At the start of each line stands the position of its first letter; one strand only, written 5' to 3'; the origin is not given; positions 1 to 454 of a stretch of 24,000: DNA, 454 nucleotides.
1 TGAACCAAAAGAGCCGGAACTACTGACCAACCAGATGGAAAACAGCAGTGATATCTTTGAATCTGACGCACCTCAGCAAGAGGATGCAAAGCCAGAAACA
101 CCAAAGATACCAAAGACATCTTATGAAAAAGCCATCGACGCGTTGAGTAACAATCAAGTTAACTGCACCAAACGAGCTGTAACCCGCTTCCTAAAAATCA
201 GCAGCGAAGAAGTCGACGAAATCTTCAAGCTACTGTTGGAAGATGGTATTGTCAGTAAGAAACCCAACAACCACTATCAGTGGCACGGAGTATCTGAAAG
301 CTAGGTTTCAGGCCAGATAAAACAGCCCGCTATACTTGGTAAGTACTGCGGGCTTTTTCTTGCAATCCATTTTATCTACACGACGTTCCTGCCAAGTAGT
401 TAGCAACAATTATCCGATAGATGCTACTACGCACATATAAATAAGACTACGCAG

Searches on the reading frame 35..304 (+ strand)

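Call 7: search_protein_families(library=pfam, proteins=[window:35-304:+])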
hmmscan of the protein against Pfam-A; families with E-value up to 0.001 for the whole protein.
window:35-304:+ (89 aa): 0 families

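Call 52: search_protein_families(library=pfam, proteins=[window:35-304:+], max_evalue=1)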
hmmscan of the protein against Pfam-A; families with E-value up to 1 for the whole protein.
window:35-304:+ (89 aa): 2 families
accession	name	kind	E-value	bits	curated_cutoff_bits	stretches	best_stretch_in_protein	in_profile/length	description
PF05732.17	RepL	-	0.016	15.2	20.3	1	38-80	70-112/164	Firmicute plasmid replication protein (RepL)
PF24406.1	nSTAND_NTPase4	-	0.064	13.8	27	1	57-81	22-46/58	Novel STAND NTPase 4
